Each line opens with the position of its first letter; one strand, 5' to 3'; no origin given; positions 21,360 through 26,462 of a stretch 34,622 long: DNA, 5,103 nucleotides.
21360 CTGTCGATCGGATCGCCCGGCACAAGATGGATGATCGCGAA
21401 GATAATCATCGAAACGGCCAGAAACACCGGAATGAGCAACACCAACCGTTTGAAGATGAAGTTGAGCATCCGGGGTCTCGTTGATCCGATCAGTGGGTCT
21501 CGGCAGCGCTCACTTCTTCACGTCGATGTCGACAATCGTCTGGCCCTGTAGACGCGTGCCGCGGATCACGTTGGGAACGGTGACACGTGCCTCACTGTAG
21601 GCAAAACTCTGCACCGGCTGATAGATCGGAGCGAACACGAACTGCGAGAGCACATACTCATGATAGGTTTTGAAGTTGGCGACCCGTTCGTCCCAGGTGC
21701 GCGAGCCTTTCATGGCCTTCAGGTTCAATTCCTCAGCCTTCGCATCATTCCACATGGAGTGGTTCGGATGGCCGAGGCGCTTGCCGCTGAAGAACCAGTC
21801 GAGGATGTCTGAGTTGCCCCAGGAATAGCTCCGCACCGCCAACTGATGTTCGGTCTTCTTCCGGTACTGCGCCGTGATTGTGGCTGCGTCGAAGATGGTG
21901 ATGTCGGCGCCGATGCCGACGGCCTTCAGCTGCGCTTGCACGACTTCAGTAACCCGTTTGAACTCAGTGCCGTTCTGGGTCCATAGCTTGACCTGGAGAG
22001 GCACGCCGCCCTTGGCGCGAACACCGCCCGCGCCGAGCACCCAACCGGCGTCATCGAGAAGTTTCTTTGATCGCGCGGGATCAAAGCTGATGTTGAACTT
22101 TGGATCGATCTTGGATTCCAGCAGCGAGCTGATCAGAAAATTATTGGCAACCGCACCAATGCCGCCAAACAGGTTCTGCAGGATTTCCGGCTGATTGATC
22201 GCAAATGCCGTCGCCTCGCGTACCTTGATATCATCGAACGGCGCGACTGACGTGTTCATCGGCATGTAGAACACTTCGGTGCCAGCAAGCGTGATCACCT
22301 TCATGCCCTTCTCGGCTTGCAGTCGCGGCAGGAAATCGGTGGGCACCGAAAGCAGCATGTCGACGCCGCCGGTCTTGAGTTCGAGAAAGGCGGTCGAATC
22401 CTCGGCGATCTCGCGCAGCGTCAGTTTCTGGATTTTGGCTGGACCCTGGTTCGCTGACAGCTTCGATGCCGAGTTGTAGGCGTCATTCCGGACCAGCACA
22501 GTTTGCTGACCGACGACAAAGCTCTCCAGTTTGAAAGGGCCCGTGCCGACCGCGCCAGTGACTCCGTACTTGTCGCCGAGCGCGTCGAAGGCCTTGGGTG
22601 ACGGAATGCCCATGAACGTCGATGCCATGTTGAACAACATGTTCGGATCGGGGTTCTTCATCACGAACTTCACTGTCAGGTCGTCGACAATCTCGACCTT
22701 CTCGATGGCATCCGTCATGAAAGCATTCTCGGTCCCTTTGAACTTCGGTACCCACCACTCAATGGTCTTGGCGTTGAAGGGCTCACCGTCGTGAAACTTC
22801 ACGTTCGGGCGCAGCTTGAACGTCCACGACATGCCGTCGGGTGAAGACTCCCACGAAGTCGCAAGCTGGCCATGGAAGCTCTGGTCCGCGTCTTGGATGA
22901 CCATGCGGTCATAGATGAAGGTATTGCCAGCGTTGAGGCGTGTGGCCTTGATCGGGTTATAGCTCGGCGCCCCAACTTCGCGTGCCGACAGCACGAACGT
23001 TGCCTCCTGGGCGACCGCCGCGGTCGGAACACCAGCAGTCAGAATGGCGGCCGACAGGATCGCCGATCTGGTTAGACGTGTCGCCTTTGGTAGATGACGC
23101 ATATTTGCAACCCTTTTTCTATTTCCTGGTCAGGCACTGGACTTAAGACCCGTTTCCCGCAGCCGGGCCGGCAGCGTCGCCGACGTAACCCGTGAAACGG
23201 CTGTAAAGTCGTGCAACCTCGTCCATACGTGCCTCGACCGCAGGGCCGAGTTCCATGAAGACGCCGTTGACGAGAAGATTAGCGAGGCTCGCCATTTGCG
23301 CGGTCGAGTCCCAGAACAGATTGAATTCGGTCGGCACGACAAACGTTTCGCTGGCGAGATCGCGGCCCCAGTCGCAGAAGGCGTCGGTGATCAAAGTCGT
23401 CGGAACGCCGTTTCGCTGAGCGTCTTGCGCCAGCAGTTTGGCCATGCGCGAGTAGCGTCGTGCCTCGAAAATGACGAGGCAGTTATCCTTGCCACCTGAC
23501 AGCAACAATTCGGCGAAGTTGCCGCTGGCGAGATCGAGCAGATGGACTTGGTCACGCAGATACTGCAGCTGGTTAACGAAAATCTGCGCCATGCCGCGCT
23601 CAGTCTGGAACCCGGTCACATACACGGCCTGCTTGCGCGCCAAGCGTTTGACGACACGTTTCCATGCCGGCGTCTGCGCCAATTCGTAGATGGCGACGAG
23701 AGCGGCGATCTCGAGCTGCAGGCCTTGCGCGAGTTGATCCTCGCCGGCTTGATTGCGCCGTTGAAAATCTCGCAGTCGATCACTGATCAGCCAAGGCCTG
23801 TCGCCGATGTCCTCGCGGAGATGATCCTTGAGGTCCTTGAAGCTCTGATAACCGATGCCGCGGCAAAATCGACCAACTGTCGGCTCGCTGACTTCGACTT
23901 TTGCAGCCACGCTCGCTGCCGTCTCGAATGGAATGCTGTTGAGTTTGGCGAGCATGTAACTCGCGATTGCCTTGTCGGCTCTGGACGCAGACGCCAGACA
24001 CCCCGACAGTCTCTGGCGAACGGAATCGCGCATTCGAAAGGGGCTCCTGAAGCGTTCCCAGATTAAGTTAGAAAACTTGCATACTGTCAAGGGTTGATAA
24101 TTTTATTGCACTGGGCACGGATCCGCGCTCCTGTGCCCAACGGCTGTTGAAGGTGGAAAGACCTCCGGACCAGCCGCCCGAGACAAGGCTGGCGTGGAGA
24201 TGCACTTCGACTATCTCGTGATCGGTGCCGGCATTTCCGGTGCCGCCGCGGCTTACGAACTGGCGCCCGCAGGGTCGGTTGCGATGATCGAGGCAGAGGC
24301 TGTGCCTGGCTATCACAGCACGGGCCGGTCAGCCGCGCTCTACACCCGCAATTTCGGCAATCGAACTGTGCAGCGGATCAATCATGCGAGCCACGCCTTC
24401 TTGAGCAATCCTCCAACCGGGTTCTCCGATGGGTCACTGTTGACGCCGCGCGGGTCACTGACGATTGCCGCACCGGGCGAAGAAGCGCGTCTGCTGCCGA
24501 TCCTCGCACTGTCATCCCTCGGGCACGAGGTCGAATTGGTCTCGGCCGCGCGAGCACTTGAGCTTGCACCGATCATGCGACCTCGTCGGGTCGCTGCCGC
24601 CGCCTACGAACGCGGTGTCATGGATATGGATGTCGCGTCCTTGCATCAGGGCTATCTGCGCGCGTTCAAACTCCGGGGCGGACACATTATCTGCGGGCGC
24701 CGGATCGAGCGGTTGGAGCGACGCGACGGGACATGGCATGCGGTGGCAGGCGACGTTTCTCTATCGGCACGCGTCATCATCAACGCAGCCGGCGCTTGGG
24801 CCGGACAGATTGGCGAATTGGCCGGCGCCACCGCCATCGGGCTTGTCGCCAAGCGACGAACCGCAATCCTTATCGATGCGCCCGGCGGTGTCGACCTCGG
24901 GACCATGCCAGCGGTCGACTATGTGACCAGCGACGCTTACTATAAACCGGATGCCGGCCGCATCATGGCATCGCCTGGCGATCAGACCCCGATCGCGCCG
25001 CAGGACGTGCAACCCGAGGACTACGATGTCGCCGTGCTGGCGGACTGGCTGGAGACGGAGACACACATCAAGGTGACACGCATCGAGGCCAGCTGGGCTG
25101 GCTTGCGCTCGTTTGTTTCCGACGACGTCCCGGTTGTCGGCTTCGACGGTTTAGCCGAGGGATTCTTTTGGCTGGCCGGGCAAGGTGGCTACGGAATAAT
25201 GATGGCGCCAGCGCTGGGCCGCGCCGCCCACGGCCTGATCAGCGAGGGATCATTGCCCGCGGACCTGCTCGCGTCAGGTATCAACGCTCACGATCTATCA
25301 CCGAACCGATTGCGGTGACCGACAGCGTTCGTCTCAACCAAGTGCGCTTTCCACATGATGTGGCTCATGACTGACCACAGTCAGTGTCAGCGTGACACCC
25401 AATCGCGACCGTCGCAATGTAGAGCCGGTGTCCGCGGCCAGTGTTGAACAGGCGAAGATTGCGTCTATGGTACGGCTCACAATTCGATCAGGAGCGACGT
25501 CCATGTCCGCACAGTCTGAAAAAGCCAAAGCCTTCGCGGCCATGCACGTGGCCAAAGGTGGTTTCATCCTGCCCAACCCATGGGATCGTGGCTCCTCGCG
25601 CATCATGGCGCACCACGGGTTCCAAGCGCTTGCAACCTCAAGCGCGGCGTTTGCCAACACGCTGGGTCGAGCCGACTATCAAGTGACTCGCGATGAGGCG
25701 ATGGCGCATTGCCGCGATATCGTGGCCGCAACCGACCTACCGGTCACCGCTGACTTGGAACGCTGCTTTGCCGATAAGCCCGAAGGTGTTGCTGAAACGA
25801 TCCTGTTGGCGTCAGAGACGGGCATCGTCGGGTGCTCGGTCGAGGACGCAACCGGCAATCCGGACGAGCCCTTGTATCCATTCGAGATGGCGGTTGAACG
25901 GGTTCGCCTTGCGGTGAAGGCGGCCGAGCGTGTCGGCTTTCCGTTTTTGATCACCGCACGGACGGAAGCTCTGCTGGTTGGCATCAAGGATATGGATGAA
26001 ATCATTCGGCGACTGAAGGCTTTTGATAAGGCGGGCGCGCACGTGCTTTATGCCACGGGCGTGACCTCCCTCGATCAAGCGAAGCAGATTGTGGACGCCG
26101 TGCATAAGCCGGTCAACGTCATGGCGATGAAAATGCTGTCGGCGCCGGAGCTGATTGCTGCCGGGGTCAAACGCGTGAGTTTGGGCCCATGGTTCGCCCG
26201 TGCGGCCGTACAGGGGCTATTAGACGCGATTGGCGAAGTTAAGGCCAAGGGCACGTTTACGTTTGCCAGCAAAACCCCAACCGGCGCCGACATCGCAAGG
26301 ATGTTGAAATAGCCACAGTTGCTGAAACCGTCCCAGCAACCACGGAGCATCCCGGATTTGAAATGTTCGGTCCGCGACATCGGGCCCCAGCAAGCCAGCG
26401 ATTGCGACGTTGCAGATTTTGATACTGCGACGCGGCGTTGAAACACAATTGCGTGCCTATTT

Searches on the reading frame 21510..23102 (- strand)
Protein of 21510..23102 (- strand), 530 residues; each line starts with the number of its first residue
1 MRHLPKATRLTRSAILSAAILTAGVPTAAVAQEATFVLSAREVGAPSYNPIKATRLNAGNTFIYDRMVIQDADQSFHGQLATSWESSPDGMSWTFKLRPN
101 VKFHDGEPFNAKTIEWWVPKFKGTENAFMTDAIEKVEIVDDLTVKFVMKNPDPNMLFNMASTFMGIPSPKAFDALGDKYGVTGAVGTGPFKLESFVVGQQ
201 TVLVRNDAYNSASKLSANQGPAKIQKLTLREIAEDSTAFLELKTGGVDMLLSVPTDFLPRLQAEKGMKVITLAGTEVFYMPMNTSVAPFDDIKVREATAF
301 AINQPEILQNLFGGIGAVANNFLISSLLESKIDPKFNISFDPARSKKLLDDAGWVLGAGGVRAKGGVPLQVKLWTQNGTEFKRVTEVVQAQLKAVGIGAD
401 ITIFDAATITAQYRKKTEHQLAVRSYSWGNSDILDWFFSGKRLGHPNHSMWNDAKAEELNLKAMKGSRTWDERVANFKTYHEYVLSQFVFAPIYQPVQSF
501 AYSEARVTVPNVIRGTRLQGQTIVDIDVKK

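Call 32: search_protein_families(library=pfam, proteins=[window:21510-23102:-], max_evalue=0.001)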
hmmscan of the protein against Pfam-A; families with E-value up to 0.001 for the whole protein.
window:21510-23102:- (530 aa): 1 family
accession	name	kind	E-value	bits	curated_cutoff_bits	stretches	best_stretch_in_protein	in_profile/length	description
PF00496.27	SBP_bac_5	-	2.5e-79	267.5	32.4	1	76-432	2-352/368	Bacterial extracellular solute-binding proteins, family 5 Middle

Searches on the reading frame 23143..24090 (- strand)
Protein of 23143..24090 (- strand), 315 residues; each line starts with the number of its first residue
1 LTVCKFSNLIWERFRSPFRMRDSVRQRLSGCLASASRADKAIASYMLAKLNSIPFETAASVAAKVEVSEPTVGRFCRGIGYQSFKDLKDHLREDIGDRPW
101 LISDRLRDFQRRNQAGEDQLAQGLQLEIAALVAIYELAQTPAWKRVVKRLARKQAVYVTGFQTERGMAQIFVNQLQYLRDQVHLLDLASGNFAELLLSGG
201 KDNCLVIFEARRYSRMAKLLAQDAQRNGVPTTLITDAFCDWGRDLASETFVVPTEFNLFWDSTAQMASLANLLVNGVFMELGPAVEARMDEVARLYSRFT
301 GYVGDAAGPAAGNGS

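Call 86: search_protein_families(library=pfam, proteins=[window:23143-24090:-], max_evalue=0.001)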
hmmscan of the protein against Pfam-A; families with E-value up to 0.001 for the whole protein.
window:23143-24090:- (315 aa): 2 families
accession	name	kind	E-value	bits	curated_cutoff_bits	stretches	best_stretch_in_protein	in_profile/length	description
PF01418.23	HTH_6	-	6.2e-11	42.6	28.3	1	33-95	12-74/77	Helix-turn-helix domain, rpiR family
PF01380.27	SIS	-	6e-05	23.3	25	1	150-271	2-126/131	SIS domain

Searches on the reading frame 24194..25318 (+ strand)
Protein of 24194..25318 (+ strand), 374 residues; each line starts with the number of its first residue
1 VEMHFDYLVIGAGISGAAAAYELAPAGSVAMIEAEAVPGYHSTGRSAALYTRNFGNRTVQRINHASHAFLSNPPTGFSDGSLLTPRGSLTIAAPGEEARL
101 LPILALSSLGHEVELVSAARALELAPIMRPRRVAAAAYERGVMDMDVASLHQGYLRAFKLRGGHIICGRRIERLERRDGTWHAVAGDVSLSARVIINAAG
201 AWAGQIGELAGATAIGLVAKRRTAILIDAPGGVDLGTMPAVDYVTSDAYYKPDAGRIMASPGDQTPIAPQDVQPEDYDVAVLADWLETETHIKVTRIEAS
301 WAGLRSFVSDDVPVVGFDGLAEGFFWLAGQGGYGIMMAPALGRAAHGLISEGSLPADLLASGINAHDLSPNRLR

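Call 86: search_protein_families(library=pfam, proteins=[window:24194-25318:+], max_evalue=0.001)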
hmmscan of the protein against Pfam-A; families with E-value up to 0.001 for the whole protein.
window:24194-25318:+ (374 aa): 2 families
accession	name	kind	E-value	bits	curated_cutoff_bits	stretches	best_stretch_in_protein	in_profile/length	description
PF01266.30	DAO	-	5.1e-47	161.5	27.9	1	6-344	1-349/353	FAD dependent oxidoreductase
PF13450.12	NAD_binding_8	-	8.2e-06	26.4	21.9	1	9-71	1-54/68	NAD(P)-binding Rossmann-like domain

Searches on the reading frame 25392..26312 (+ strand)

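Call 86: search_protein_families(library=pfam, proteins=[window:25392-26312:+], max_evalue=0.001)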
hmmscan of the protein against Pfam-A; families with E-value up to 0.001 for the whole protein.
window:25392-26312:+ (306 aa): 1 family
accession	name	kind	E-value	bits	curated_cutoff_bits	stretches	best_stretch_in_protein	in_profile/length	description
PF13714.12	PEP_mutase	-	1.3e-67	228.3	31.5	1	48-283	1-239/240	Phosphoenolpyruvate phosphomutase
